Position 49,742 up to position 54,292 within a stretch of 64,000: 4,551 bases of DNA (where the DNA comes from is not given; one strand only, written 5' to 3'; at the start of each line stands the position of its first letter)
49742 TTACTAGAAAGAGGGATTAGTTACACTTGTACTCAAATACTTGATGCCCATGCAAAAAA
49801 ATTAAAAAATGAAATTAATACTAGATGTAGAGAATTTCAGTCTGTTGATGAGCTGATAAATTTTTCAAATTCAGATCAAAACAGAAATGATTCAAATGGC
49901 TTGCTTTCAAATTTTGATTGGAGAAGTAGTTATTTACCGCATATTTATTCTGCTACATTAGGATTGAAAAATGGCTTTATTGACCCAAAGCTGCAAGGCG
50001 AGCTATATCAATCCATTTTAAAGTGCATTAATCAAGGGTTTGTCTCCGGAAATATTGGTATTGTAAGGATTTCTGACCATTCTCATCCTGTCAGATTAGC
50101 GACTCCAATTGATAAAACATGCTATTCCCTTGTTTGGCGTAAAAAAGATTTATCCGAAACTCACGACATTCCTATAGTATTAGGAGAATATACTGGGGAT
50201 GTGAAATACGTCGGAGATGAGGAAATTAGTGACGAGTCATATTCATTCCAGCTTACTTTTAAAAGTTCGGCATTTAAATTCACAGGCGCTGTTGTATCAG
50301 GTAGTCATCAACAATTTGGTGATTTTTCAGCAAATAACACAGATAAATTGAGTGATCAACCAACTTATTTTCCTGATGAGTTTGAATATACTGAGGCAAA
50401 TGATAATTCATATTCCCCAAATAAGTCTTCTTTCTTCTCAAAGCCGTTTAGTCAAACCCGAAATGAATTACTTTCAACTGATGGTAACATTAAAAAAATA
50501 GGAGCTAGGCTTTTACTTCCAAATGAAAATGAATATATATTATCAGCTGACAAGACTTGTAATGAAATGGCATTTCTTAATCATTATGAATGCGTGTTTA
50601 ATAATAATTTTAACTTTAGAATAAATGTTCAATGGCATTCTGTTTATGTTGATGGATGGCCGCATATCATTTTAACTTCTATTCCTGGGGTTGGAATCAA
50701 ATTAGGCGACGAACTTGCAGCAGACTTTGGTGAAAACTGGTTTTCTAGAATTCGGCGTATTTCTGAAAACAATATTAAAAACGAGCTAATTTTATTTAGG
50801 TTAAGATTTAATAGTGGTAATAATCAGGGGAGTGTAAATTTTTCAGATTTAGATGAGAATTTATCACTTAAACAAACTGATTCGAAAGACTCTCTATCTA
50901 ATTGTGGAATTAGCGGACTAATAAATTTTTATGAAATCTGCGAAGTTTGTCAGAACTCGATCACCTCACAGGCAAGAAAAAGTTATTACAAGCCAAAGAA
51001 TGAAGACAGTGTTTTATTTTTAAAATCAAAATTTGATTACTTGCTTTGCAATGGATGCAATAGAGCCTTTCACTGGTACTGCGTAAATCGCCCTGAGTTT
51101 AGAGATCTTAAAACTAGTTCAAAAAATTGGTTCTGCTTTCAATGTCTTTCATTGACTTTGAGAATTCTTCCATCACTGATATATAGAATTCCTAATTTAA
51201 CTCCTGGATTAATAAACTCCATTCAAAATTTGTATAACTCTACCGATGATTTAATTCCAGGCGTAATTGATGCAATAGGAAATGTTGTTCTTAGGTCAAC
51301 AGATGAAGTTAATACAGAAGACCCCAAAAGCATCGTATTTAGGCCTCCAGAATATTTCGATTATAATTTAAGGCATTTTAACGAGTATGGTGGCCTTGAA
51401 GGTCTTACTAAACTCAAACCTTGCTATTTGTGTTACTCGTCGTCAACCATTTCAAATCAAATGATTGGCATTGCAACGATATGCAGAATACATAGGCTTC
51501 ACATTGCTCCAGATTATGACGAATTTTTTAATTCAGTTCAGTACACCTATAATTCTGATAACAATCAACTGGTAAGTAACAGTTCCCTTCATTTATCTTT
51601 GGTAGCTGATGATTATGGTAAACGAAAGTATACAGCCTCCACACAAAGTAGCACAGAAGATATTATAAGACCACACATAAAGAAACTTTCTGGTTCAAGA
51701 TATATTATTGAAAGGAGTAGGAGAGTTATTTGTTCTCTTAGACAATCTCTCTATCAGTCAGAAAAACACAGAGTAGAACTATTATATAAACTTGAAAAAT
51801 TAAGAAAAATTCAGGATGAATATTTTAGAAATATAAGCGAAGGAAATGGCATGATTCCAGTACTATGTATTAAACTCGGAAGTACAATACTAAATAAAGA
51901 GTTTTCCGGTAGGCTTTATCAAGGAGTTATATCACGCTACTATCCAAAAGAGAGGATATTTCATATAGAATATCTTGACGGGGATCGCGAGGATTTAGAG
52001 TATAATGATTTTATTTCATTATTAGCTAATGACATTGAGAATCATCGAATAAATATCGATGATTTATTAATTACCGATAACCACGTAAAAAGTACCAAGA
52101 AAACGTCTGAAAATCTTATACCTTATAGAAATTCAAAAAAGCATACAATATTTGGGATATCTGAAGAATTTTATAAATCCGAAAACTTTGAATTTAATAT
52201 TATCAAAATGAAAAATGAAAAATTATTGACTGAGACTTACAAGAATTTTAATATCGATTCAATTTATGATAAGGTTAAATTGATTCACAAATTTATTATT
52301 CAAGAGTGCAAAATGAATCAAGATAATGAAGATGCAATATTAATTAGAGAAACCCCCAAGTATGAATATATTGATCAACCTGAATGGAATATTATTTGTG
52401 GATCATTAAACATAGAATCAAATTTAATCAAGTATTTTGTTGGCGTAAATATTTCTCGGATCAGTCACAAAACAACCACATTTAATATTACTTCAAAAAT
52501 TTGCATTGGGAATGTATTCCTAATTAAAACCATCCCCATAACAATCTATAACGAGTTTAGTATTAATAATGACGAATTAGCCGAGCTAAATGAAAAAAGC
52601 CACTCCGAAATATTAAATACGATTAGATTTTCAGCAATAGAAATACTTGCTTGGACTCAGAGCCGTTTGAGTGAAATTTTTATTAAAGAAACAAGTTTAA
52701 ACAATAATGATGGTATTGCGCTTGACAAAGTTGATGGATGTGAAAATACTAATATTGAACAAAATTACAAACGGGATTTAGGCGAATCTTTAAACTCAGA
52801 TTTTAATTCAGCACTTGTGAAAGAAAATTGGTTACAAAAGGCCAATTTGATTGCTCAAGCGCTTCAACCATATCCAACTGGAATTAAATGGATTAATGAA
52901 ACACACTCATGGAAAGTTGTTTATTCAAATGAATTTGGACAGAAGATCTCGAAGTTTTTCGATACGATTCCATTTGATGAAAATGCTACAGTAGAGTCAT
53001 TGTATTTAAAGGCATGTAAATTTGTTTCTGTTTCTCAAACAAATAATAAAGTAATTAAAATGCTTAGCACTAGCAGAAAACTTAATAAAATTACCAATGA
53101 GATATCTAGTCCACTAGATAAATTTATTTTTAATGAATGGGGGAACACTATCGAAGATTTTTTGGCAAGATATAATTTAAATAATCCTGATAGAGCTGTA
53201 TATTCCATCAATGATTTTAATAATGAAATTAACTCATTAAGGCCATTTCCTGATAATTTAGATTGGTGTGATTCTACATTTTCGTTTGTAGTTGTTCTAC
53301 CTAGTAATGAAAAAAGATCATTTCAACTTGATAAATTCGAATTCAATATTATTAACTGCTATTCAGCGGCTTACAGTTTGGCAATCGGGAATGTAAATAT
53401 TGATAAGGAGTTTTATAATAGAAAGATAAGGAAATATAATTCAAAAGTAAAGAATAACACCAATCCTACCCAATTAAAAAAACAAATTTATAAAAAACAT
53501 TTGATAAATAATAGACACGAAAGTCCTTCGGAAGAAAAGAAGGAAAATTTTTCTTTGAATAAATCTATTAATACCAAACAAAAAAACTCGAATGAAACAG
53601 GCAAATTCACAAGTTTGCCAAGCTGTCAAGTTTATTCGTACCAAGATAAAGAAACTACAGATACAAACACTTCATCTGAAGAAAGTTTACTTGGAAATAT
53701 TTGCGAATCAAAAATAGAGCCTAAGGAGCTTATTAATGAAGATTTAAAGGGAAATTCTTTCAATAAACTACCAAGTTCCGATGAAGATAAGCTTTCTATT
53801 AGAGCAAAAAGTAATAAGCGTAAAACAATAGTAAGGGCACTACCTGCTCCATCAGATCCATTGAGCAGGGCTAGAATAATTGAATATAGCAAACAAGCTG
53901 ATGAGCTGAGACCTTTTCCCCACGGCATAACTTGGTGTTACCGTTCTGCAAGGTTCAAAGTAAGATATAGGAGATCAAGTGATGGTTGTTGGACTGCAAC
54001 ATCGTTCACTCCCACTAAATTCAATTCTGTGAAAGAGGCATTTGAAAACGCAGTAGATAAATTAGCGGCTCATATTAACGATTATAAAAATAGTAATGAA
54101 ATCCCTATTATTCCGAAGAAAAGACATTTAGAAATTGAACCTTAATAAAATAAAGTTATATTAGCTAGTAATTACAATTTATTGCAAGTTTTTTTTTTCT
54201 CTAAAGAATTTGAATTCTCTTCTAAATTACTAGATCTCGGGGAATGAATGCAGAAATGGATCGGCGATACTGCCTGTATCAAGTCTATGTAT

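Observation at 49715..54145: SET methyltransferase + PHD finger protein that also contains two AP2-like DNA-binding domains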

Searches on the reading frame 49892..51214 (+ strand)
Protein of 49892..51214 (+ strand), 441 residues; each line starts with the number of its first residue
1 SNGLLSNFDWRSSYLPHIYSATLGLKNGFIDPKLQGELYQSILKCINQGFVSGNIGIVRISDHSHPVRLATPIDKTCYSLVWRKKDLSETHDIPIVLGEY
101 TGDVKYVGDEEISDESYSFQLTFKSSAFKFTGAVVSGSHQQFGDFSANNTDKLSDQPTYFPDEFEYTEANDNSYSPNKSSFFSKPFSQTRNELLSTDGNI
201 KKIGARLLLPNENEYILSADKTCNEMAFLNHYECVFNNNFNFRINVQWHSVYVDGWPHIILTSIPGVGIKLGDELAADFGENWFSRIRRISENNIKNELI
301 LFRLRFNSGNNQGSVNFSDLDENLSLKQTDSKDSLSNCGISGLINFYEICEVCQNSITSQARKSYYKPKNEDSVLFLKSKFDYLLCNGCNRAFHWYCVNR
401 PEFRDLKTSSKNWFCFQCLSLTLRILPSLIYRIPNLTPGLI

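Call 32: find_homologous_proteins(query=A5, max_evalue=0.001)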
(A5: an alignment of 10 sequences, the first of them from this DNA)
Query A5 (10 sequences) (441 aa, profile of the alignment): 1 proteins with E <= 0.001 among 6445 candidates.
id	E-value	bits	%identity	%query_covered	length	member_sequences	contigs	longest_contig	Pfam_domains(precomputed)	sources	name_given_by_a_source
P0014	2.1e-12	65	22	24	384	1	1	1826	PF23726.2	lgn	-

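Call 42: predict_structure(alignment_id=A5)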
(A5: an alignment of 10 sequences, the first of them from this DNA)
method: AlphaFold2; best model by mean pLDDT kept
length: 441 residues; sequences in the alignment: 10
mean_pLDDT: 43.5   pTM: 0.38
mean pLDDT of the five models: 43.5, 39.8, 35.1, 33.7, 31.4
residues with pLDDT >= 90: 0; 70-90: 33; 50-70: 140; < 50: 268
segments of 3 or more residues with pLDDT < 50: 1-21, 102-243, 279-347, 359-381, 401-411
pLDDT, mean of each block of 10 residues (from residue 1): 34 43 54 67 66 68 56 60 76 70 37 33 45 37 22 22 22 25 21 21 22 23 26 28 52 57 71 61 37 40 35 24 20 26 40 56 31 35 61 65 43 61 61 57 50
secondary structure, 60 per line:
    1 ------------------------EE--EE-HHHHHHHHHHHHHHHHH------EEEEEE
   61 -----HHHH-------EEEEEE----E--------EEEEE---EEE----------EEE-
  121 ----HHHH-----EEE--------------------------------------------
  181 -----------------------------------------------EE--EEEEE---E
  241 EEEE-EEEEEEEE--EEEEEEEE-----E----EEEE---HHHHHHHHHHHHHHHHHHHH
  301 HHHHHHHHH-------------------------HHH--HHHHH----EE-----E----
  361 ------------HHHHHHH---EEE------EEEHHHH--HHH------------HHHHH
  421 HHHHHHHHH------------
elements in order: H32-48 E55-60 H66-69 E77-82 E96-100 E104-106 E117-119 H125-128 E134-136 E232-236 E240-244 E246-253 E256-263 E274-277 H281-309 H340-344 H373-379 E383-385 E392-394 H395-398 H416-429

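Call 43: search_solved_structures(query=A5, max_evalue=10, show_alignments=0)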
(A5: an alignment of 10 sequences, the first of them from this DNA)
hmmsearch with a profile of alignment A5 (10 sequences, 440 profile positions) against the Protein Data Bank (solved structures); distinct sequences matched with E-value up to 10: 122 (the best 60 are shown).
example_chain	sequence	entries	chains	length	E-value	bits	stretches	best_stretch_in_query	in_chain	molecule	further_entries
1xwh_A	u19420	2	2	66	2.3e-06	30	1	365-423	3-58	Autoimmune regulator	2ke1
2kft_A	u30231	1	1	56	7.5e-06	28.3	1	367-422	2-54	Autoimmune regulator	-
4q6f_A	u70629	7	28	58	0.0018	20.5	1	380-419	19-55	Bromodomain adjacent to zinc finger domain protein 2A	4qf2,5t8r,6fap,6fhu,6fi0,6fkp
5b79_A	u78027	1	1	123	0.0021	20.2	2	377-420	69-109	Zinc finger protein ubi-d4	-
5vdc_A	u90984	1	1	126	0.0024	20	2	377-420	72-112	Zinc finger protein ubi-d4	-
3zvz_B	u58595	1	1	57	0.0025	19.9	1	381-417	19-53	E3 UBIQUITIN-PROTEIN LIGASE UHRF1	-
8i02_F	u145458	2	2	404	0.0034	19.5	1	367-417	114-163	Cph1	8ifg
2kwj_A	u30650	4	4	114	0.004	19.3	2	377-419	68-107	Zinc finger protein DPF3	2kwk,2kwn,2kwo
2yql_A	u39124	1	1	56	0.004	19.3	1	373-417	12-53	PHD finger protein 21A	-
4qf3_A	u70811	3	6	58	0.0043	19.2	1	379-419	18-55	Bromodomain adjacent to zinc finger domain protein 2B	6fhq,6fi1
2l5u_A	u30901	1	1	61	0.0047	19.1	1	365-417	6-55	Chromodomain-helicase-DNA-binding protein 4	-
2puy_A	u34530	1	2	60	0.0056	18.8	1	373-419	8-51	PHD finger protein 21A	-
9uth_A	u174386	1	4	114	0.0057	18.8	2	377-419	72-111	Zinc finger protein DPF3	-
5i3l_A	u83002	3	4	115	0.0071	18.5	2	377-419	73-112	Zinc finger protein DPF3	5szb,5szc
8i3f_B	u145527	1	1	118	0.0085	18.2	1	373-436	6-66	RCO1 isoform 1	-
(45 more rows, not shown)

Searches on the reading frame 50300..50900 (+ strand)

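Call 6: search_protein_families(library=pfam, proteins=[window:50300-50900:+], max_evalue=10)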
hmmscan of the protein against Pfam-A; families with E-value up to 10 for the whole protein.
window:50300-50900:+ (200 aa): 1 family
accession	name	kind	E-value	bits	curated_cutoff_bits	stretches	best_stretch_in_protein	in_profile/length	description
PF24199.1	DUF7424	-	0.057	13.6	27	1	99-123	131-155/196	Domain of unknown function (DUF7424)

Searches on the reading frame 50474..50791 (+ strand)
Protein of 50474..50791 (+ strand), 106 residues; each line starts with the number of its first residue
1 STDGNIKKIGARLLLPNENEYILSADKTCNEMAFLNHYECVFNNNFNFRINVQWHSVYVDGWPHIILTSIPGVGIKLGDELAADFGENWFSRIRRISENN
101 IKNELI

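Call 47: search_solved_structures(query=A7, max_evalue=10, show_alignments=3)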
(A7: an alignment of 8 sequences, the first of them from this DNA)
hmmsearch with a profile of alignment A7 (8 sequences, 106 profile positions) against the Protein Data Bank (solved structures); distinct sequences matched with E-value up to 10: 18.
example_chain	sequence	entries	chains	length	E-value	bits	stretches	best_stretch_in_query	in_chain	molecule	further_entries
2bqz_A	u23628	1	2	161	0.0043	20.2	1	19-88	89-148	SET8 PROTEIN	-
5v2n_A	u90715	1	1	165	0.0046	20.1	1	19-88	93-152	N-lysine methyltransferase KMT5A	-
1zkk_A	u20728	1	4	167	0.0048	20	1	19-88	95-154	Histone-lysine N-methyltransferase, H4 lysine-20 specific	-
3f9z_A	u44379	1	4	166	0.0048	20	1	19-88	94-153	Histone-lysine N-methyltransferase SETD8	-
3f9w_A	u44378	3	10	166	0.0049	20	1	19-88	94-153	Histone-lysine N-methyltransferase SETD8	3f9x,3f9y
5hq2_M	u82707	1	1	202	0.0073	19.4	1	19-88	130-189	N-lysine methyltransferase SETD8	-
7xpx_K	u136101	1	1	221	0.0097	19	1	19-88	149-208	N-lysine methyltransferase KMT5A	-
7d1z_K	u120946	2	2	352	0.026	17.7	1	19-88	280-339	Isoform 2 of N-lysine methyltransferase KMT5A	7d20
5teg_A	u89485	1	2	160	0.033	17.3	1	50-88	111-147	N-lysine methyltransferase KMT5A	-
4ij8_A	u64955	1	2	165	0.036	17.2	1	50-88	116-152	N-lysine methyltransferase SETD8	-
5w1y_A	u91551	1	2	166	0.036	17.2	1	50-88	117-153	N-lysine methyltransferase KMT5A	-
6boz_A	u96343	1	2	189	0.049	16.8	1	50-88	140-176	N-lysine methyltransferase KMT5A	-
5t5g_A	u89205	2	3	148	0.053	16.7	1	50-87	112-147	N-lysine methyltransferase KMT5A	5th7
9cr7_A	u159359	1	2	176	0.081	16.1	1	50-87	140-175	N-lysine methyltransferase KMT5A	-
9nda_C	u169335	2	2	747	0.94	12.7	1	7-38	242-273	DNA helicase/primase complex-associated protein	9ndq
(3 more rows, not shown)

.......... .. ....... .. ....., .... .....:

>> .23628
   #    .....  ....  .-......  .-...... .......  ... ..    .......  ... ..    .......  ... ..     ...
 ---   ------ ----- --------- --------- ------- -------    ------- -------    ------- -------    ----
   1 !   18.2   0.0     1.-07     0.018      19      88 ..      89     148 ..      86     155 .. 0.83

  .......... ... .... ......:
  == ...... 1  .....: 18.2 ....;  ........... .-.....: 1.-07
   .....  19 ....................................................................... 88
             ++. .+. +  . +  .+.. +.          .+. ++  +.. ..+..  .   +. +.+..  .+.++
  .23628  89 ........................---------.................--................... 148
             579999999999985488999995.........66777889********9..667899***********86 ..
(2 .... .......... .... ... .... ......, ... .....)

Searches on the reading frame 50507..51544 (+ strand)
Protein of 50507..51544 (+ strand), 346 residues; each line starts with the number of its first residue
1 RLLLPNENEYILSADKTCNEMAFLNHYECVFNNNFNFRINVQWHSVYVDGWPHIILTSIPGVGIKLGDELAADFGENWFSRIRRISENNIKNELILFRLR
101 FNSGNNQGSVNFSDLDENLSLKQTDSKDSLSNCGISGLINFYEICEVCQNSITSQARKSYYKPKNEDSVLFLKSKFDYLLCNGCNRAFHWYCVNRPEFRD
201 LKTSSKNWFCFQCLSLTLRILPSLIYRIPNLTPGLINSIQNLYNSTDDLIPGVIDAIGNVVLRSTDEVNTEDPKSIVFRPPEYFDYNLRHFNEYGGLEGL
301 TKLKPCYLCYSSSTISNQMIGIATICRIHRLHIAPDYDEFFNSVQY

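Call 71: find_homologous_proteins(query=A8, max_evalue=0.001)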
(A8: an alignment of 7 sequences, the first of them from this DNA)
Query A8 (7 sequences) (346 aa, profile of the alignment): 1 proteins with E <= 0.001 among 5398 candidates.
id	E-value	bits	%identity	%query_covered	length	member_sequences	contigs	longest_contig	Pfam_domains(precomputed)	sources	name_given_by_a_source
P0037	6.3e-9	54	35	15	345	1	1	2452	PF23004.3,PF00628.36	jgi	jgi:hypothetical protein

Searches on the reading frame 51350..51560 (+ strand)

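Call 77: search_protein_families(library=pfam, proteins=[window:51350-51560:+], max_evalue=0.01)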
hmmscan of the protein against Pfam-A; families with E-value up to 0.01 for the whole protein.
window:51350-51560:+ (70 aa): 0 families

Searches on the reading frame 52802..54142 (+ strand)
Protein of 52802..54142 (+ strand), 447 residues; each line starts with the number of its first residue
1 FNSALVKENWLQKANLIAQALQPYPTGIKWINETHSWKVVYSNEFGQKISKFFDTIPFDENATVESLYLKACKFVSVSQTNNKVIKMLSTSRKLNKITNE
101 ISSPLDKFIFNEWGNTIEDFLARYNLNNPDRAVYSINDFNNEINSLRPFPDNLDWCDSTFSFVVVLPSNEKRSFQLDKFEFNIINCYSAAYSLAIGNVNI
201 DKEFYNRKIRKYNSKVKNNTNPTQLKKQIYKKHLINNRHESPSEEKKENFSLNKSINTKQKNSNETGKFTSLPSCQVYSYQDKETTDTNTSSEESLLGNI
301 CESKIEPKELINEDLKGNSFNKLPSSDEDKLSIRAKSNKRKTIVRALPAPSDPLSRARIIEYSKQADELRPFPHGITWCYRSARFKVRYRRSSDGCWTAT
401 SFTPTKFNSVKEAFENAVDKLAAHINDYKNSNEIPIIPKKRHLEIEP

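Call 25: predict_structure(alignment_id=A2)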
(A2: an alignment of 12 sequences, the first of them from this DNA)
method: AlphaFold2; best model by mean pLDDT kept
length: 447 residues; sequences in the alignment: 12
mean_pLDDT: 61.0   pTM: 0.37
mean pLDDT of the five models: 61.0, 59.5, 59.2, 53.9, 52.9
residues with pLDDT >= 90: 60; 70-90: 155; 50-70: 70; < 50: 162
segments of 3 or more residues with pLDDT < 50: 92-101, 214-341, 343-346, 429-447
pLDDT, mean of each block of 10 residues (from residue 1): 62 86 86 87 75 82 83 73 59 47 61 68 74 77 85 90 91 90 88 72 58 44 29 24 22 24 24 21 21 22 25 25 25 33 51 81 92 88 89 82 91 91 66 40 36
secondary structure, 60 per line:
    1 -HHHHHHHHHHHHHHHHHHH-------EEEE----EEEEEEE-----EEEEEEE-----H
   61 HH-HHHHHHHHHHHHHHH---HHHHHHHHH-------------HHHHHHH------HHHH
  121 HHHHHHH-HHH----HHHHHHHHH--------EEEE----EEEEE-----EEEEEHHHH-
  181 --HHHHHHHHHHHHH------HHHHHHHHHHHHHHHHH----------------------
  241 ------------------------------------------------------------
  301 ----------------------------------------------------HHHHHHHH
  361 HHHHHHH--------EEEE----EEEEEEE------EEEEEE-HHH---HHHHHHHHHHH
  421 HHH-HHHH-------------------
elements in order: H2-20 E28-31 E36-42 E48-54 H64-78 H82-90 H104-110 H117-127 H136-144 E153-156 E161-165 E171-175 H176-179 H183-195 H202-218 H353-367 E376-379 E384-390 E397-402 H410-423 H425-428

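Call 72: fold_search(model_id=the predicted structure, library=pdb)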
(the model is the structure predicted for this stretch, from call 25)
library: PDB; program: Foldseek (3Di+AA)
matches with E <= 10: 285; with E <= 0.001: 0
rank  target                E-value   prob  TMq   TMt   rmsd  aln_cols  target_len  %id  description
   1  9g6k_Lk               2.7e-02  0.63  0.09  0.20  14.2       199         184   14  LSU structure derived from the LSU sample of the mitoribosome from T. gondii. (released 2024-12-11)
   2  9i05_Xn               3.4e-02  0.84  0.11  0.25  17.9       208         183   12  Cryo-EM structure of the large subunit of the mitochondrial ribosome from Toxoplasma gondii (released 2025-06-11)
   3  9hqv_Yn               1.4e-01  0.77  0.10  0.19  15.4        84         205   14  Cryo-EM structure of the small subunit of the mitochondrial ribosome from Toxoplasma gondii (released 2025-06-11)
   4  6fdm_D                1.6e-01  0.07  0.09  0.12  17.9       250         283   12  Human Rio2 kinase structure (released 2019-01-30)
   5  7ath                  2.2e-01  0.13  0.07  0.20  17.9       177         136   10  Crystal structure of UipA (released 2021-10-06)
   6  6fdo_A                2.2e-01  0.05  0.08  0.09  18.0       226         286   10  Rio2 structure (released 2019-01-30)
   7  9i05_XH               3.4e-01  0.87  0.10  0.23   3.0        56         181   21  Cryo-EM structure of the large subunit of the mitochondrial ribosome from Toxoplasma gondii (released 2025-06-11)
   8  8bao_B                3.8e-01  0.38  0.09  0.11  12.8        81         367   15  Dysgonamonadaceae bacterium CRISPR ancillary nuclease 2 (released 2022-11-30)
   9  8bao_A                5.3e-01  0.30  0.09  0.11  12.8        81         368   15  Dysgonamonadaceae bacterium CRISPR ancillary nuclease 2 (released 2022-11-30)
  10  9g6k_LG               6.3e-01  0.82  0.10  0.27   2.9        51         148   25  LSU structure derived from the LSU sample of the mitoribosome from T. gondii. (released 2024-12-11)
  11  5myj_A                8.3e-01  0.12  0.10  0.19  19.4       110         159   11  Structure of 70S ribosome from Lactococcus lactis (released 2017-10-11)
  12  1bb8_MODEL_1_A        1.1e+00  0.25  0.08  0.38   5.6        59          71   14  N-TERMINAL DNA BINDING DOMAIN FROM TN916 INTEGRASE, NMR, 25 STRUCTURES (released 1998-11-25)
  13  7nvr_l                1.2e+00  0.06  0.11  0.10  19.2       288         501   11  Human Mediator with RNA Polymerase II Pre-initiation complex (released 2021-05-05)
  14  5oqm_l                1.3e+00  0.04  0.10  0.10  13.7       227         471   12  STRUCTURE OF YEAST TRANSCRIPTION PRE-INITIATION COMPLEX WITH TFIIH AND CORE MEDIATOR (released 2018-05-09)
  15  6mf6_A                1.4e+00  0.20  0.08  0.13  10.4        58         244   12  Crystal structure of budding yeast Cdc5 polo-box domain in complex with the Dbf4 polo-interacting region. (released 2020-02-19)
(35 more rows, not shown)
